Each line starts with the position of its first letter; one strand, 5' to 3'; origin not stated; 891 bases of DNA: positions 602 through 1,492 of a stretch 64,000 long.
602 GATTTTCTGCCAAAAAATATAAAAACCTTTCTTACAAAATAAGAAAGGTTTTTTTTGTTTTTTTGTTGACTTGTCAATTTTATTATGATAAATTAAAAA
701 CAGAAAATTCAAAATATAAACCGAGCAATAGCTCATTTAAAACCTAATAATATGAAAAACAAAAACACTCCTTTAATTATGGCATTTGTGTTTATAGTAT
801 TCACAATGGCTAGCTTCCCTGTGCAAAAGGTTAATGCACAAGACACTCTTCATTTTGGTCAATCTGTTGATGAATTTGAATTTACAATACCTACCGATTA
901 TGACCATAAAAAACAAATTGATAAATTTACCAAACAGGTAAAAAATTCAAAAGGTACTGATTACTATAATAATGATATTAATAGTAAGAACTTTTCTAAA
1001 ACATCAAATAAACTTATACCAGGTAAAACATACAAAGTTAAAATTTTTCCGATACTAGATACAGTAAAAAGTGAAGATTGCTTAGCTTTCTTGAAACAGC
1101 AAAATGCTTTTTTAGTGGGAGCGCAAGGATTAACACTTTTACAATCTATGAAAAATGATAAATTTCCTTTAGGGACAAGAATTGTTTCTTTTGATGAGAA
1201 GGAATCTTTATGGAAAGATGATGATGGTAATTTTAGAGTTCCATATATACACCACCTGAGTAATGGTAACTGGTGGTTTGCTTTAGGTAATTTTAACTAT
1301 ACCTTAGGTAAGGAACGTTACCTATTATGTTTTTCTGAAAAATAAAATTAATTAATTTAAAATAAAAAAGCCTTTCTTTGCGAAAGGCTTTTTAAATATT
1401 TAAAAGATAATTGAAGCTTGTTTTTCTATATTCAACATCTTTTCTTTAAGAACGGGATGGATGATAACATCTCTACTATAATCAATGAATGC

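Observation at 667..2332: Duplicated 85-bp promoter-leader module (family 1) upstream of two unrelated hypothetical genes flanking an HD-hydrolase gene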

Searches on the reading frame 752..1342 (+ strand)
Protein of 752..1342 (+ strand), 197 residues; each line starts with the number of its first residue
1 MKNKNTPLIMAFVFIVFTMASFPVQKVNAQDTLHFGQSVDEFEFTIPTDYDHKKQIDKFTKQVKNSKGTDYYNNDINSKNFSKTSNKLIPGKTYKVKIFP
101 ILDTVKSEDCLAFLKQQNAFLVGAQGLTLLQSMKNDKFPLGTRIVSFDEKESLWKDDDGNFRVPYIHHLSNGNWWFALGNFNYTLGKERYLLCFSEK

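Call 11: search_protein_families(library=pfam, proteins=[window:752-1342:+], max_evalue=0.01)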
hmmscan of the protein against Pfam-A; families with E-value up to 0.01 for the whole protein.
window:752-1342:+ (197 aa): 0 families

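Call 16: find_homologous_proteins(query=window:752-1342:+)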
Query window:752-1342:+ (197 aa): 135 proteins with E <= 0.001 among 183 candidates; the best 120 are listed.
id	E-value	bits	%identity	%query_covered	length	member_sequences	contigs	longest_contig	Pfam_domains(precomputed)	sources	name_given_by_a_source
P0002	7.8e-124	429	100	95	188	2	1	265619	-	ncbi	ncbi:MAG: hypothetical protein WC264_00800 [Candidatus Paceibacterota bacterium]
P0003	6.7e-86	305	70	98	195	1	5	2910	-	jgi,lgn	-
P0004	3.0e-57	212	58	82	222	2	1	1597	-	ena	-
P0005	3.8e-56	208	52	96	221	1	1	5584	-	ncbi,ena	-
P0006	8.3e-56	207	54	88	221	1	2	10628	-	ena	-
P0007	4.1e-55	205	54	88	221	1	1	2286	-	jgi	jgi:hypothetical protein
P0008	3.6e-54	202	52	88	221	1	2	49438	-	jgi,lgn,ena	-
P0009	1.5e-53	200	56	83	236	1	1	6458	-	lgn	-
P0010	4.3e-53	198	56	82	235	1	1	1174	-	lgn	-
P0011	2.9e-52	195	55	83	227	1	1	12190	-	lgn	-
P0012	3.2e-52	195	52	88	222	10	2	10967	-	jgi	jgi:hypothetical protein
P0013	3.9e-52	195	52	88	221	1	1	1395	-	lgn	-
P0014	4.7e-52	195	53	88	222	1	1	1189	-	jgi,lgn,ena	-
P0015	7.4e-52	194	54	83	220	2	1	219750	-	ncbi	ncbi:MAG: hypothetical protein WCG20_01610 [bacterium]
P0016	9.9e-52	194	52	88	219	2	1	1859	-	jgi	jgi:hypothetical protein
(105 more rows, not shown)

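Call 17: find_encoding_contigs(protein=P0003, flank=3000, max_places=6)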
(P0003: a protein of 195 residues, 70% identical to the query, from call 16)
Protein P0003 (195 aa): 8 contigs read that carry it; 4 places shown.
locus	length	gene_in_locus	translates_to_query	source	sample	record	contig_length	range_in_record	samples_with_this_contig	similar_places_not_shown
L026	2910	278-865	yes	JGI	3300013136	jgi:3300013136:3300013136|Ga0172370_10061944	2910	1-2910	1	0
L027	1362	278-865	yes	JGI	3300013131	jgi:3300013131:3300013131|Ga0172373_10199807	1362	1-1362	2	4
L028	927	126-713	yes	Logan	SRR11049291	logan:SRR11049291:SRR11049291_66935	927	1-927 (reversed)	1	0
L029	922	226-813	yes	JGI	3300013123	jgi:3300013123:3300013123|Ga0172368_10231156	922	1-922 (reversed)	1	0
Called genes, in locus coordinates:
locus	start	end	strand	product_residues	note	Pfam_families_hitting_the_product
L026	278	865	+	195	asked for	-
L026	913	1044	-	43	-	-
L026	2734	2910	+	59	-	?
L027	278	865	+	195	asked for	-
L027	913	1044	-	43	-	-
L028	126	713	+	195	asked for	-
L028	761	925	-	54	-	?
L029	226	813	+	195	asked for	-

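Call 52: find_encoding_contigs(protein=P0008, flank=10000, max_places=3)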
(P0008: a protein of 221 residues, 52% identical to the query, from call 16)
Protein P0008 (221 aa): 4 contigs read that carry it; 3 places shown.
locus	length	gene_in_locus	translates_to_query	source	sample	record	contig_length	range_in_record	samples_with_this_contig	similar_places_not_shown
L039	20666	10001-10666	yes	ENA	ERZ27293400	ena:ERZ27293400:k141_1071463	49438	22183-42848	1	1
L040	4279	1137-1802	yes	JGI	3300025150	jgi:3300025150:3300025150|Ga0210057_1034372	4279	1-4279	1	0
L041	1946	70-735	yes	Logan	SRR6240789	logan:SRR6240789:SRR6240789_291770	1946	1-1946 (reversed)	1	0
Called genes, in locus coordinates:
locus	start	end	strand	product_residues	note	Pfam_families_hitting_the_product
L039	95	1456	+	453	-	PF11638:DnaA_N, PF00308:Bac_DnaA, PF01695:IstB_IS21, PF00004:AAA (weak), PF13173:AAA_14 (weak), PF13401:AAA_22 (faint), PF08299:Bac_DnaA_C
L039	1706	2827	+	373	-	PF00712:DNA_pol3_beta, PF02767:DNA_pol3_beta_2, PF02768:DNA_pol3_beta_3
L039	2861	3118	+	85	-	-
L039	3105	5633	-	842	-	PF00912:Transgly, PF00905:Transpeptidase, PF17957:Big_7 (weak)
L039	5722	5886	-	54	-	-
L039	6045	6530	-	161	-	PF02075:RuvC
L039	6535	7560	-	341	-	PF00910:RNA_helicase (faint), PF06068:TIP49 (faint), PF01078:Mg_chelatase (faint), PF05496:RuvB_N, PF00004:AAA, PF07728:AAA_5 (weak), PF17864:AAA_lid_4, PF05491:WHD_RuvB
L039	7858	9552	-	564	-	PF05157:MshEN, PF00437:T2SSE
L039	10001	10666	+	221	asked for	-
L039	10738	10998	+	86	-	-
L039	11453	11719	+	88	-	-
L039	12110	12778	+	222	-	-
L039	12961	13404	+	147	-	PF02367:TsaE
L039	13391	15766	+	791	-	PF02739:5_3_exonuc_N, PF01367:5_3_exonuc, PF14520:HHH_5 (faint), PF00476:DNA_pol_A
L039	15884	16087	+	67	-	-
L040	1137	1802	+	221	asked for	-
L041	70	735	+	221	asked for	-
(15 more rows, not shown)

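Call 53: find_encoding_contigs(protein=P0015, flank=10000, max_places=3)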
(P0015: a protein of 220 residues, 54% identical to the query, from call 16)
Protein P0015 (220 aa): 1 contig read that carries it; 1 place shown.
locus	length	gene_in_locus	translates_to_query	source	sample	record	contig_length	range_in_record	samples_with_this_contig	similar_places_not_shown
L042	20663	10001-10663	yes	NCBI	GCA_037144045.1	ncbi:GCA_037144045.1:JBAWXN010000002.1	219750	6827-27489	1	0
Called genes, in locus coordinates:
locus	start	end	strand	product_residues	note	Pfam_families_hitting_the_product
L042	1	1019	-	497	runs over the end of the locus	-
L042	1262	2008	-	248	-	-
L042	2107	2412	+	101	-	-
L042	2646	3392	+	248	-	-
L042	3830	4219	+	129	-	-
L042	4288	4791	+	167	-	-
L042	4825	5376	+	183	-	PF00857:Isochorismatase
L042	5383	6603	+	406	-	PF07690:MFS_1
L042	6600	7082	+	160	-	PF00583:Acetyltransf_1, PF13673:Acetyltransf_10, PF13527:Acetyltransf_9, PF08445:FR47 (faint), PF13508:Acetyltransf_7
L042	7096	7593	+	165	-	-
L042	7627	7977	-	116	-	-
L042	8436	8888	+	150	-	PF13527:Acetyltransf_9 (weak), PF00583:Acetyltransf_1, PF13673:Acetyltransf_10, PF13508:Acetyltransf_7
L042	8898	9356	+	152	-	PF12746:GNAT_acetyltran (weak), PF00583:Acetyltransf_1, PF13673:Acetyltransf_10, PF13508:Acetyltransf_7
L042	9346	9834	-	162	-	-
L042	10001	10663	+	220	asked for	-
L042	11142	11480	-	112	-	PF22296:bAvd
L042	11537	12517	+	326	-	PF00078:RVT_1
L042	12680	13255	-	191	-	PF03167:UDG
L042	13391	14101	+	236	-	PF14329:DUF4386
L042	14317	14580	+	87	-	-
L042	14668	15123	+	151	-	PF03350:UPF0114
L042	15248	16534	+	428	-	-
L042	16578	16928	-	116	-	PF20409:SnoaL_5, PF12680:SnoaL_2 (weak)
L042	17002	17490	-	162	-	PF01625:PMSR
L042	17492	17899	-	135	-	PF01641:SelR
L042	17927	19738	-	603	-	PF02683:DsbD_TM (weak), PF01625:PMSR, PF01641:SelR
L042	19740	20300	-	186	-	PF00578:AhpC-TSA (weak), PF00085:Thioredoxin, PF13098:Thioredoxin_2, PF13905:Thioredoxin_8 (faint)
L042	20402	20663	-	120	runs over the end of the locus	-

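Call 54: find_encoding_contigs(protein=P0006, flank=10000, max_places=3)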
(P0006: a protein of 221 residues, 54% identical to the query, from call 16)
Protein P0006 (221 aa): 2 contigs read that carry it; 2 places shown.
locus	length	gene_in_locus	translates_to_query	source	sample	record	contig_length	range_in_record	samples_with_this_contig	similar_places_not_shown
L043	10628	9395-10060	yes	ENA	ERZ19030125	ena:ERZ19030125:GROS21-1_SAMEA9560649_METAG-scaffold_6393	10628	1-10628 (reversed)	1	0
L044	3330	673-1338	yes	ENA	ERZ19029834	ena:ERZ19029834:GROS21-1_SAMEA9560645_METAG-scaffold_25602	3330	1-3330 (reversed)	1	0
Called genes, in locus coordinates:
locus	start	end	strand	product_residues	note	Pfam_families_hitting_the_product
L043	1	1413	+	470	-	?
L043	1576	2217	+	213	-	PF00730:HhH-GPD, PF00633:HHH (weak)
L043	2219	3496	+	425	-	-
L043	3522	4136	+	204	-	-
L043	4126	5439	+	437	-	PF12696:TraG-D_C (weak)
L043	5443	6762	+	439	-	PF00932:LTD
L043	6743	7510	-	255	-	-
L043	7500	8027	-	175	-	PF04542:Sigma70_r2, PF08281:Sigma70_r4_2, PF04545:Sigma70_r4 (weak)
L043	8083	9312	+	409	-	PF07992:Pyr_redox_2, PF13454:NAD_binding_9 (faint), PF00070:Pyr_redox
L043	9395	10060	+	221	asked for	-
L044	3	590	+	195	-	?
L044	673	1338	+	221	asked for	-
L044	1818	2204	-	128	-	PF22296:bAvd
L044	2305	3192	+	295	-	PF00078:RVT_1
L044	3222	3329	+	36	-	?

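Call 73: search_protein_families(library=phrogs, proteins=[window:752-1342:+], max_evalue=0.01)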
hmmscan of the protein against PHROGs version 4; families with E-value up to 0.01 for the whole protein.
window:752-1342:+ (197 aa): 0 families

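Call 74: search_protein_families(library=padloc, proteins=[window:752-1342:+], max_evalue=0.01)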
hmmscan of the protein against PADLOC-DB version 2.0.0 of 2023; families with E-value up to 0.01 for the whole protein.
window:752-1342:+ (197 aa): 0 families
